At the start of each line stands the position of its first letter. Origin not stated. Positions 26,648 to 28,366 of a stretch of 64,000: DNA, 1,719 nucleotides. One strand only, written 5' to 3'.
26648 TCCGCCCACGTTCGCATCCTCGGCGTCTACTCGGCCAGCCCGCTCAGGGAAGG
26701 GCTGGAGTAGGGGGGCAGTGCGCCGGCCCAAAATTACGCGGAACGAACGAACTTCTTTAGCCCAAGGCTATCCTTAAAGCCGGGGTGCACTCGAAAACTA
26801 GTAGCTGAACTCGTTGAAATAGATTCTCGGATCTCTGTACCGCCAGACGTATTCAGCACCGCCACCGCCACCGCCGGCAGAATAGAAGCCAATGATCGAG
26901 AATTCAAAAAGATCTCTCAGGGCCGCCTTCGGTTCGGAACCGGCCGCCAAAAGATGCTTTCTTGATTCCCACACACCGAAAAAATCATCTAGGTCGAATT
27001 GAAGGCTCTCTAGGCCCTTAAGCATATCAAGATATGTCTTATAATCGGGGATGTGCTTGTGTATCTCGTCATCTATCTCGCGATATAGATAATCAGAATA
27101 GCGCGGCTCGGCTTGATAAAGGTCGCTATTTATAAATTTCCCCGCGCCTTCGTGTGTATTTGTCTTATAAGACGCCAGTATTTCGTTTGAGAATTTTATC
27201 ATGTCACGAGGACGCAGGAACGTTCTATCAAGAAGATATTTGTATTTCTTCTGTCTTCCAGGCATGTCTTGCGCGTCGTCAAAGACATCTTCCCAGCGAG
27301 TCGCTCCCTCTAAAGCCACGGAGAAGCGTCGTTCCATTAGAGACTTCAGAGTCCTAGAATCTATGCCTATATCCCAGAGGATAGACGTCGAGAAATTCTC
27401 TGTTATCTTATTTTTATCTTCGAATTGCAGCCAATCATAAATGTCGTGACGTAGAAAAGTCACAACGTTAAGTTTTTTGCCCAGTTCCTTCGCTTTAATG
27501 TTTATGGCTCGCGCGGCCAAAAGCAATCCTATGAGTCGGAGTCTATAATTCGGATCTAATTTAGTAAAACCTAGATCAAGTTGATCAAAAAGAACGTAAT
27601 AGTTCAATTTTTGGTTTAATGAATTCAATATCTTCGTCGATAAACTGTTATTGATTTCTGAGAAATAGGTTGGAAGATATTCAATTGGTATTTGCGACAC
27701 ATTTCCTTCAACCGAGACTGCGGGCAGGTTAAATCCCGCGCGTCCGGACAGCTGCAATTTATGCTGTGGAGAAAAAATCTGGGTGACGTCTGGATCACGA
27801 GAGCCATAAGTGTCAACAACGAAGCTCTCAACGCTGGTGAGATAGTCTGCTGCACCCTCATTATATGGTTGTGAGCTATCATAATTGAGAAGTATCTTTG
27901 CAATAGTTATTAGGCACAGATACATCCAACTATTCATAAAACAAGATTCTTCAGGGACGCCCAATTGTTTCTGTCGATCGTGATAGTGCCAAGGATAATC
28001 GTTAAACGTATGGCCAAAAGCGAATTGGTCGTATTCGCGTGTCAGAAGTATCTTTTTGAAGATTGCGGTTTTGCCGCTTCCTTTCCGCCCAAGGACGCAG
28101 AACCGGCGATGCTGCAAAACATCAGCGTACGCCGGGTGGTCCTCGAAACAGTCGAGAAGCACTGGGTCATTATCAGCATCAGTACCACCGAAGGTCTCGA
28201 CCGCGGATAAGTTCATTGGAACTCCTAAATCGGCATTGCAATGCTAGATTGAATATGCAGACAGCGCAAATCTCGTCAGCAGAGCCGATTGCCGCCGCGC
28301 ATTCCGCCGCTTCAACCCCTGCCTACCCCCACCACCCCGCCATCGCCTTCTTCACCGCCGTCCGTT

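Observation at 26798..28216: Low-GC orphan P-loop NTPase: candidate undescribed single-gene defence / abortive-infection module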

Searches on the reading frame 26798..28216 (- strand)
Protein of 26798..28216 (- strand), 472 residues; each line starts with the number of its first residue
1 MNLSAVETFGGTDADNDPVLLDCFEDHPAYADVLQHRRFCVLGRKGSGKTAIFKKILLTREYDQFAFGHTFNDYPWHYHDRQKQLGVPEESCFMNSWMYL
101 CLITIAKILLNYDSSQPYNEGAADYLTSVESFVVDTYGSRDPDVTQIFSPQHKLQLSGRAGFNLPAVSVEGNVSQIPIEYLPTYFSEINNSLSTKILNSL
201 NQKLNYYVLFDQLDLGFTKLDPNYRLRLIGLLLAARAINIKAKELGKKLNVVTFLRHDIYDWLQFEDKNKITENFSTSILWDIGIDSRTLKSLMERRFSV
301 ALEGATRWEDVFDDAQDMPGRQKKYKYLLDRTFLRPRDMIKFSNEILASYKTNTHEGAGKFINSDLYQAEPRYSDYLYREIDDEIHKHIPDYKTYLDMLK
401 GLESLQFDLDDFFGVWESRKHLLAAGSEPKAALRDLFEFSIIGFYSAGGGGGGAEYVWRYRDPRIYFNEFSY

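Call 3: search_protein_families(library=pfam, proteins=[window:26798-28216:-], max_evalue=1)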
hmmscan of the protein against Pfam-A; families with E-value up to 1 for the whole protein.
window:26798-28216:- (472 aa): 2 families
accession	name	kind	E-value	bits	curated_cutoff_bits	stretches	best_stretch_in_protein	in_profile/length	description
PF20720.3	nSTAND3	-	0.05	13.7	27.2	1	30-64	10-45/155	Novel STAND NTPase 3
PF20703.3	nSTAND1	-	0.095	12.8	27.1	1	194-264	106-168/379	Novel STAND NTPase 1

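Call 4: search_protein_families(library=padloc, proteins=[window:26798-28216:-], max_evalue=1)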
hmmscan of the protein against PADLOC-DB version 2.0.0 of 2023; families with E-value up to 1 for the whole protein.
window:26798-28216:- (472 aa): 0 families

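Call 5: search_protein_families(library=ncbifam, proteins=[window:26798-28216:-], max_evalue=1)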
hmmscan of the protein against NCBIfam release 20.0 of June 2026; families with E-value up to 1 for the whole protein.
window:26798-28216:- (472 aa): 3 families
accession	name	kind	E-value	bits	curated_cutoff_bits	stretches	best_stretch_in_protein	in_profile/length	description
NF047389.1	ATPase_Sll1717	subfamily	3.8e-84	283.4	75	1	9-465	1-436/454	P-loop ATPase, Sll1717 family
NF053860.1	DS41_1_antiphage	equivalog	3.3e-05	23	370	2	207-380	219-378/448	anti-phage protein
TIGR03925.1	T7SS_EccC_b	equivalog_domain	0.041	12.1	346.55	1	26-57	351-382/564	type VII secretion protein EccCb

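Call 7: find_homologous_proteins(query=window:26798-28216:-)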
Query window:26798-28216:- (472 aa): 923 proteins with E <= 0.001 among 8000 candidates; the best 120 are listed.
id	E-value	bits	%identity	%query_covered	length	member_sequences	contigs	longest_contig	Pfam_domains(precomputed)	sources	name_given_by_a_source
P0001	0.0e+0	1097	100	100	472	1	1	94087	-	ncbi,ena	-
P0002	6.8e-193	660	59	99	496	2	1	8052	-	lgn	-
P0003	8.2e-188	643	58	99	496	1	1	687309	-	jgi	jgi:hypothetical protein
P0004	1.6e-184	633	58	99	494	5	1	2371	-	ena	-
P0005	2.2e-184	632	58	99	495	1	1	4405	-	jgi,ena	-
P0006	4.1e-183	628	57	99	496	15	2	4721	-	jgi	-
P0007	4.7e-183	628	56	99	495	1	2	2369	-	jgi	jgi:hypothetical protein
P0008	7.2e-183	627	56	99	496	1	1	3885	-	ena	-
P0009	3.1e-182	625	57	99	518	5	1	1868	-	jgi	jgi:hypothetical protein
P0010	2.0e-181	622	57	99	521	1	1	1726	-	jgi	jgi:hypothetical protein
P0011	1.9e-180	619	56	99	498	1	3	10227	-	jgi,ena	-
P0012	1.5e-179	616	57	99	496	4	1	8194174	-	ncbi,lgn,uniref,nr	ncbi:hypothetical protein [Bradyrhizobium sp. 192]|uniref:P-loop ATPase, Sll1717 family n=1 Tax=Brad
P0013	1.7e-179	616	56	99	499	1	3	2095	-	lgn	-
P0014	5.0e-178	611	55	99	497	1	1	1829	-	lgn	-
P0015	7.1e-178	611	57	99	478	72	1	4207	-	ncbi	ncbi:MAG: hypothetical protein ABWY82_12735, partial [Tardiphaga sp.]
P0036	6.6e-160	551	53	100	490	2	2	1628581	-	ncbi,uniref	ncbi:P-loop ATPase, Sll1717 family [Streptomyces abyssalis]|uniref:P-loop ATPase, Sll1717 family n=1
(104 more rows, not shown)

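Call 8: search_solved_structures(query=window:26798-28216:-, max_evalue=10, show_alignments=2)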
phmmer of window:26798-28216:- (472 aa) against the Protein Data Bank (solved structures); distinct sequences matched with E-value up to 10: 9.
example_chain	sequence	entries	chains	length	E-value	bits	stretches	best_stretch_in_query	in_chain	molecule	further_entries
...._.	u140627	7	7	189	0.35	13.1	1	200-269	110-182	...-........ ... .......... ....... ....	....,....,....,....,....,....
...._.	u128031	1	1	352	0.84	11.9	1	280-358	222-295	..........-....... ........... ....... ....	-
7oyu_A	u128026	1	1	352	0.84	11.9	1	280-358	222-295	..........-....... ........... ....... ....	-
7oyt_A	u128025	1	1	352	0.84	11.9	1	280-358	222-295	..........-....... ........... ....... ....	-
7oys_A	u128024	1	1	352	0.84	11.9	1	280-358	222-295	Putrescine-binding periplasmic protein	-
7oyy_A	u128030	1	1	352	1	11.6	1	281-358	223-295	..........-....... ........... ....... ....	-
7oyv_A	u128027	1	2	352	1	11.6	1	281-358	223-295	Putrescine-binding periplasmic protein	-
7oyx_A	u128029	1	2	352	1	11.6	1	281-358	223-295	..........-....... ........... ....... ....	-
7oyw_A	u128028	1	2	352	1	11.6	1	281-358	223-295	Putrescine-binding periplasmic protein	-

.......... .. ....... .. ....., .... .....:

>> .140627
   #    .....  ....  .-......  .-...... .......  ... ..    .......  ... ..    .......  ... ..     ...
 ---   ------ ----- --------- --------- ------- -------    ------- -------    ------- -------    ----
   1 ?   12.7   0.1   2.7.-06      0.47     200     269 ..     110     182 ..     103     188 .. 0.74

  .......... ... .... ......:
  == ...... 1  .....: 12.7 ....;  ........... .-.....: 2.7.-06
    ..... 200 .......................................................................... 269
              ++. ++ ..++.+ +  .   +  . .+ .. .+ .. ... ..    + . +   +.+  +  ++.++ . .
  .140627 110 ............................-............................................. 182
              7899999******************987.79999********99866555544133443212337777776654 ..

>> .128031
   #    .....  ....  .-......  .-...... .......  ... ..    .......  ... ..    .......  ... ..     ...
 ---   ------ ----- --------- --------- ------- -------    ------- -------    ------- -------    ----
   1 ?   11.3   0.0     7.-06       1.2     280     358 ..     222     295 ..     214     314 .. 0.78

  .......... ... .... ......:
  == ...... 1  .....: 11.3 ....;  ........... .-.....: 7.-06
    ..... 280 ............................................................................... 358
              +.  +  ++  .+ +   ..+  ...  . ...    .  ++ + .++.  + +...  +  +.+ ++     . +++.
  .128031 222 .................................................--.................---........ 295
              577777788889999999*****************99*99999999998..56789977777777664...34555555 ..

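Call 11: find_related_loci(query=window:26798-28216:-, collection=genome_contigs, flank=10000)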
Query window:26798-28216:- (472 aa) in genome_contigs; peptide patterns used: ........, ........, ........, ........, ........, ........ (x = any residue, [..] = any of these).
40 stretches matched a pattern, but none encodes a relative of the query by tblastn (E <= 1e-3).

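Call 12: find_related_loci(query=A1, collection=genome_contigs, flank=10000)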
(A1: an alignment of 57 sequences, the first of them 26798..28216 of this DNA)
Query A1 (472 aa) in genome_contigs; peptide patterns used: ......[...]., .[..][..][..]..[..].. (x = any residue, [..] = any of these).
149 stretches matched a pattern; 106 encode a relative of the query (tblastn E <= 1e-3); the best 80 are kept; 80 distinct loci.
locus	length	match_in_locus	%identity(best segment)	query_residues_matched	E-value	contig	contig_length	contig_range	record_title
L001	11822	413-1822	57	1-469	0e+0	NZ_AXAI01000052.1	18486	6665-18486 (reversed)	Bradyrhizobium sp. Tv2a-2 A3AIDRAFT_scaffold_51.52_C, whole genome shotgun sequence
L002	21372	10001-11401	55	3-469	1e-171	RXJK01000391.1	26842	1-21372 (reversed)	MAG: Hyphomicrobiales bacterium isolate AWTP1-13 sample_193_scaffold_420, whole genome shotgun sequence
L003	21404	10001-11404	53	2-471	7e-164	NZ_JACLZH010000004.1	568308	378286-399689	Streptomyces salinarius strain SS06011 4, whole genome shotgun sequence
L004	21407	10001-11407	53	1-471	6e-164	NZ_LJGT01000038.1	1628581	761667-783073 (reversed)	Streptomyces abyssalis strain SCSIO 10390 scaffold4, whole genome shotgun sequence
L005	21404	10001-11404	53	2-471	1e-162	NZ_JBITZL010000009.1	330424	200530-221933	Streptomyces sp. NPDC053076 NPDC053076_374_C8.ctg-0009, whole genome shotgun sequence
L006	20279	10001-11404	51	2-471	3e-159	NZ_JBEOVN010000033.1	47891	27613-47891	Streptomyces sp. NPDC002785 NPDC002785_151_C7.ctg-0033, whole genome shotgun sequence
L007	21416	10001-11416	53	3-469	1e-158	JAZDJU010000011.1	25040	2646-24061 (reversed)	MAG: Candidatus Omnitrophota bacterium isolate MEGAHIT-group-0.500 k141_88258, whole genome shotgun sequence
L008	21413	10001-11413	51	1-469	2e-158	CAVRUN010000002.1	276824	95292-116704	MAG: uncultured Alphaproteobacteria bacterium isolate MFD02248.bin.1.118 genome assembly, contig: contig_18704, whole ge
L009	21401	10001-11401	52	1-471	3e-157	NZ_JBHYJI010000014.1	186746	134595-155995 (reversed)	Streptomyces sp. NPDC059002 NPDC059002_T45_B4.ctg-0014, whole genome shotgun sequence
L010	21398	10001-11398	51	1-471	8e-157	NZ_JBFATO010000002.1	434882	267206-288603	Streptomyces sp. NPDC052701 NPDC052701_79_E4.ctg-0002, whole genome shotgun sequence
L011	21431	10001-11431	52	3-471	1e-156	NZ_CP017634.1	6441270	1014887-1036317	Candidatus Formimonas warabiya strain DCMF chromosome, complete genome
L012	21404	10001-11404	53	2-471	1e-156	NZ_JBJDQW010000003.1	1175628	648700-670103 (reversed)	Streptomyces sp. NPDC002176 NPDC002176_155_A7.ctg-0003, whole genome shotgun sequence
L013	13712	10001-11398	51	1-471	3e-156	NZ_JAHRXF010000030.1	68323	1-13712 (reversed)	Streptomyces corallincola strain J2-1 30, whole genome shotgun sequence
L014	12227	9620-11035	52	3-468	5e-156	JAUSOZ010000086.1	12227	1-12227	MAG: Deltaproteobacteria bacterium isolate E21_metabat.bin.24 E21_k141_298190, whole genome shotgun sequence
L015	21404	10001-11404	51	2-471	1e-155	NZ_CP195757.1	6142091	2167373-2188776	Streptomyces sp. BBFR102 chromosome, complete genome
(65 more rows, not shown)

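Call 21: predict_structure(alignment_id=A1)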
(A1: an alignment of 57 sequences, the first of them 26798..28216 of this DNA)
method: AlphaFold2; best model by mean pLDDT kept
length: 472 residues; sequences in the alignment: 57
mean_pLDDT: 89.1   pTM: 0.88
mean pLDDT of the five models: 89.1, 88.4, 86.8, 86.8, 86.3
residues with pLDDT >= 90: 299; 70-90: 144; 50-70: 27; < 50: 2
segments of 3 or more residues with pLDDT < 50: none
pLDDT, mean of each block of 10 residues (from residue 1): 93 90 91 96 93 94 95 75 77 89 98 94 95 93 88 74 59 73 86 97 98 82 89 95 98 93 79 86 86 96 94 93 94 94 97 81 96 94 87 93 92 96 93 92 82 81 84 63
secondary structure, 60 per line:
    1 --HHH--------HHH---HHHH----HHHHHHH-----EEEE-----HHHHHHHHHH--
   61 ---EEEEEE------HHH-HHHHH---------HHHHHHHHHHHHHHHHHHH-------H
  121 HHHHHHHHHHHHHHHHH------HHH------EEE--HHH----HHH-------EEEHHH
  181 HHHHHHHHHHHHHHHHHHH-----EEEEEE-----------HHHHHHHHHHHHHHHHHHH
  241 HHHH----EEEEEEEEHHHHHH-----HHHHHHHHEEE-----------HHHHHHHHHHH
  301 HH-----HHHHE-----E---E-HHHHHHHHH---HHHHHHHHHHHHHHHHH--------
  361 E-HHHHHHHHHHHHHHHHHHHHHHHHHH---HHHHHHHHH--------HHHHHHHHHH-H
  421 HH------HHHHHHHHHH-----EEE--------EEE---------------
elements in order: H20-23 H28-34 E40-43 H49-58 E64-69 H80-84 H94-112 H120-137 E153-155 E175-177 H178-199 E205-210 H222-244 E249-256 H257-262 H268-275 E276-278 H290-302 H308-311 H324-332 H336-352 H363-388 H392-400 H409-418 H429-438 E444-446 E455-457

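Call 23: search_protein_families(library=padloc, alignment_id=A2, max_evalue=0.00001)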
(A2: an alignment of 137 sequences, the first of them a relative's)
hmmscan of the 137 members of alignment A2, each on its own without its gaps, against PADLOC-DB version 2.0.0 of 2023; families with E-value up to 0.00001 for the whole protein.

A. member 1, L001:1939-2544:+ (201 aa): 0 families

B. families by the number of members that match (of 137 scanned): 75 families (the first 25 are shown)
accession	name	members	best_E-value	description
PDLC04899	PDC-S07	2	2.4e-15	-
PDLC01078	C3a156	2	7.7e-13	oxidoreductase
PDLC04140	mad8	2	2.4e-08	mads_8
PDLC01995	RtcR_PspF2--CARF_AAA_HTH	1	5e-98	-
PDLC04856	PDC-S05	1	1.4e-59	-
PDLC04869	PDC-S05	1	8.4e-56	-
PDLC01994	RtcR_PspF1--CARF_AAA_HTH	1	1e-53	-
PDLC01993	RtcR--CARF_AAA_HTH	1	8.5e-48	-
PDLC04849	PDC-S05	1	3.5e-36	-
PDLC02358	Old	1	2e-26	Old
PDLC02630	DrmD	1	2e-22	DrmD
PDLC02979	AriA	1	4e-20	-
PDLC00096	GajA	1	2.3e-17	AAA ATPase domain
PDLC00734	PycC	1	3.2e-17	Pycsar cyclase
PDLC00081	GajA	1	3.4e-17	AAA ATPase domain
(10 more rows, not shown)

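Call 24: search_protein_families(library=pfam, alignment_id=A2, max_evalue=0.00001)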
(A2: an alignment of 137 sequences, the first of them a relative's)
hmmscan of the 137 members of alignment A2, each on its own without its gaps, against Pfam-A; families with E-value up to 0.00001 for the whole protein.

A. member 1, L001:1939-2544:+ (201 aa): 0 families

B. families by the number of members that match (of 137 scanned): 124 families (the first 25 are shown)
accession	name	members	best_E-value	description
PF07702.18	UTRA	3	1.8e-20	UTRA domain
PF00665.32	rve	3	1.9e-18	Integrase core domain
PF00392.27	GntR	3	1.9e-17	Bacterial regulatory proteins, gntR family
PF00296.26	Bac_luciferase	2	3.2e-44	Luciferase-like monooxygenase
PF13683.12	rve_3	2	1.3e-19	Integrase core domain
PF00293.34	NUDIX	2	1.9e-19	NUDIX domain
PF08808.17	RES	2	7.7e-19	RES domain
PF07719.23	TPR_2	2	8.8e-17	Tetratricopeptide repeat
PF13518.12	HTH_28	2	1.2e-16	Helix-turn-helix domain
PF00515.34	TPR_1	2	2.3e-15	Tetratricopeptide repeat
PF13384.12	HTH_23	2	8.4e-15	Homeodomain-like domain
PF13424.12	TPR_12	2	1.5e-11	Tetratricopeptide repeat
PF05872.18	HerA_C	1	7.5e-208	Helicase HerA-like C-terminal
PF02867.20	Ribonuc_red_lgC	1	9.8e-141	Ribonucleotide reductase, barrel domain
PF06089.17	Asparaginase_II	1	1.1e-115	L-asparaginase II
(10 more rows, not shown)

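Call 25: fold_search(model_id=the predicted structure, library=pdb)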
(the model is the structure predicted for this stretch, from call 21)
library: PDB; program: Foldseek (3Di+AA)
matches with E <= 10: 802; with E <= 0.001: 5
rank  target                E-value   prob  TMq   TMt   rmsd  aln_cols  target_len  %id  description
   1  9zdx_C                3.0e-04  1.00  0.37  0.33  16.0       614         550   12  Dimer of ATPase BrxC containing a Walker B mutation and bound to ATP from the Acinetobacter BREX system (released 2026-04-08)
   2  9zll_B                3.2e-04  1.00  0.34  0.31  16.3       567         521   13  Complex of N-terminal BrxC walker B, BrxB, and N-termianl PglZ from the Acinetobacter BREX system (released 2026-04-08)
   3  2v1u_A                3.4e-04  1.00  0.35  0.41  10.8       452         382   12  STRUCTURE OF THE AEROPYRUM PERNIX ORC1 PROTEIN IN COMPLEX WITH DNA (released 2007-09-18)
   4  7tjh_D                4.5e-04  1.00  0.32  0.35  13.6       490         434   10  S. cerevisiae ORC bound to 84 bp ARS1 DNA and Cdc6 (state 1) with flexible Orc6 N-terminal domain (released 2022-10-05)
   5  7tjj_D                5.8e-04  1.00  0.28  0.30  14.1       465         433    9  S. cerevisiae ORC bound to 84 bp ARS1 DNA and Cdc6 (state 1) with docked Orc6 N-terminal domain (released 2022-10-05)
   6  5zr1_D                1.5e-03  0.99  0.31  0.32  14.1       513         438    9  Saccharomyces Cerevisiae Origin Recognition Complex Bound to a 72-bp Origin DNA containing ACS and B1 element (released 2018-07-11)
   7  7ctf_D                2.4e-03  0.99  0.29  0.33  13.3       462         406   10  Human origin recognition complex 1-5 State II (released 2021-01-06)
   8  7jpq_D                2.8e-03  0.97  0.26  0.29  16.0       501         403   10  ORC-O2-5: Human Origin Recognition Complex (ORC) with subunits 2,3,4,5 (released 2020-09-02)
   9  2qby_A                3.1e-03  1.00  0.35  0.42  10.2       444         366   10  Crystal structure of a heterodimer of Cdc6/Orc1 initiators bound to origin DNA (from S. solfataricus) (released 2007-09-11)
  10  6wgc_D                3.4e-03  0.94  0.25  0.26  14.7       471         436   10  Atomic model of semi-attached mutant OCCM-DNA complex (ORC-Cdc6-Cdt1-Mcm2-7 with Mcm6 WHD truncation) (released 2020-07-15)
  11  7jpo_D                5.3e-03  0.99  0.29  0.32  14.9       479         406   11  ORC-O1AAA: Human Origin Recognition Complex (ORC) with dynamic/unresolved ORC2 WH (released 2020-09-02)
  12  7uiv_F                5.8e-03  0.99  0.27  0.24  16.1       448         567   12  ClpAP complex bound to ClpS N-terminal extension, class IIa (released 2022-11-09)
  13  7jps_A                6.1e-03  0.97  0.27  0.33  13.9       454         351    9  ORC-DNA: Human Origin Recognition Complex (ORC) with DNA bound in the core (released 2020-09-09)
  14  8s0e_G                1.0e-02  0.95  0.24  0.32  14.6       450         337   10  H. sapiens OCCM bound to double stranded DNA (released 2024-10-02)
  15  6wgi_A                1.0e-02  0.92  0.29  0.32  16.0       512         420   12  Atomic model of the mutant OCCM (ORC-Cdc6-Cdt1-Mcm2-7 with Mcm6 WHD truncation) loaded on DNA at 10.5 A resolution (released 2020-07-15)
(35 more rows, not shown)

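Call 39: find_encoding_contigs(protein=window:26798-28216:-, flank=10000, max_places=6)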
Protein window:26798-28216:- (472 aa): no gene with exactly this product is on record in the collection.

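Call 42: search_dna_similar(query=window:26798-28216:-, collection=plasmids, mode=protein, max_rows=25)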
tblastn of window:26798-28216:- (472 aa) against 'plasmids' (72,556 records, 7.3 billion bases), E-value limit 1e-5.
Records with a match: 93; places in all: 93; records where one place covers at least 80% of the query: 92.
Best place of each record, by identity: <60% 93.
By first word of the organism name: Bacillus 84; Klebsiella 4; Vibrio 2; Nostoc 1; Polaromonas 1; Acaryochloris 1.
By predicted mobility (MOB-suite, as given by PLSDB): conjugative 87; mobilizable 4; non-mobilizable 2.
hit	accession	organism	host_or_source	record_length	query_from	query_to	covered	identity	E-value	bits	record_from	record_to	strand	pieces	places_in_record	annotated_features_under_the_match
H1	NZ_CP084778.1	Klebsiella quasipneumoniae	Soil (polluted),Whole organism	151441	2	471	100%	49.9%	1e-130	424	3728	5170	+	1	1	hypothetical protein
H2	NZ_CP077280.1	Klebsiella quasipneumoniae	-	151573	2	471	100%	49.9%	1e-130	424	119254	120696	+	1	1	hypothetical protein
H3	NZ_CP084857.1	Klebsiella pneumoniae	Homo sapiens,Whole organism,feces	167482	2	471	100%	49.9%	2e-130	424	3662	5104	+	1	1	hypothetical protein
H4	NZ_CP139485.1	Bacillus sp. RA(2023)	mixed culture,soil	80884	10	462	96%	24.0%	3e-11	74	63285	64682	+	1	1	FunZ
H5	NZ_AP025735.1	Nostoc cf. commune SO-36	-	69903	32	444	88%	25.7%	9e-11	72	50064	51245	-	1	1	hypothetical protein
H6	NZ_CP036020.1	Bacillus mycoides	cell culture,soil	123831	10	462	96%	23.3%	8e-11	72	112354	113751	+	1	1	FunZ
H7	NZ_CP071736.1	Klebsiella variicola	Gopherus berlandieri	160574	10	461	96%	23.3%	9e-22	106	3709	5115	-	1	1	hypothetical protein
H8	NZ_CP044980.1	Bacillus thuringiensis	whole organism,soil sample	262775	10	462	96%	22.7%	3e-9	67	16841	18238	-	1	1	FunZ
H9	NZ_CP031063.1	Bacillus sp. AR4-2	cell culture,soil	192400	24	462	93%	23.0%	2e-7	61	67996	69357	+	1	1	FunZ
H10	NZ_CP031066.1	Bacillus sp. SH8-8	cell culture,soil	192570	24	462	93%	23.0%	2e-7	61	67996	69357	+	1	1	FunZ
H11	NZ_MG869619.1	Polaromonas sp. H1N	Hansbreen Glacier, Spitsbergen, surface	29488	33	443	87%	24.1%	7e-14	82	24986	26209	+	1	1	hypothetical protein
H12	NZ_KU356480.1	Vibrio parahaemolyticus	shrimp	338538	9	390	81%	23.9%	2e-10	71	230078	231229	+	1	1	hypothetical protein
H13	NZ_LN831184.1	Vibrio cholerae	New Delhi seepage water sample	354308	9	390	81%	23.9%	2e-10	71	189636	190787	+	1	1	hypothetical protein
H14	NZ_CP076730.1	Bacillus anthracis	cow,culture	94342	30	471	94%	20.3%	4e-6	57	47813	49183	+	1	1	hypothetical protein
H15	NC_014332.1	Bacillus cereus biovar anthracis str. CI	-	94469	30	471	94%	20.3%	4e-6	57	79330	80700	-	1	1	hypothetical protein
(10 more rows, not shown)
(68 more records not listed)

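Call 43: search_dna_similar(query=window:26798-28216:-, collection=phages, mode=protein, max_rows=15)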
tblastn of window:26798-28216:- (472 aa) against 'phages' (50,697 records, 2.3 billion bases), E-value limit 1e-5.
Records with a match: 1; places in all: 1; records where one place covers at least 80% of the query: 1.
Best place of each record, by identity: <60% 1.
By first word of the organism name: Klebsiella 1.
By host as written in the record: Klebsiella pneumoniae 1.
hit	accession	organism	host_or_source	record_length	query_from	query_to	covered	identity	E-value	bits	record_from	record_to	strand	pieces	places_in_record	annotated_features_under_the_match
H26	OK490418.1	Klebsiella phage Kp4865-2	Klebsiella pneumoniae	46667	9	391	81%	21.8%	1e-8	64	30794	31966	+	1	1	record has no annotation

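Call 44: search_protein_families(library=phrogs, proteins=[window:26798-28216:-], max_evalue=0.01)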
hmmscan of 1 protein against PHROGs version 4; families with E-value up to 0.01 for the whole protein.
window:26798-28216:- (472 aa): 1 family
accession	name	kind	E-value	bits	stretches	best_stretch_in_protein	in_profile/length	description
phrog_13260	-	unknown function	5.1e-39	135.5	1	8-467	8-473/497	-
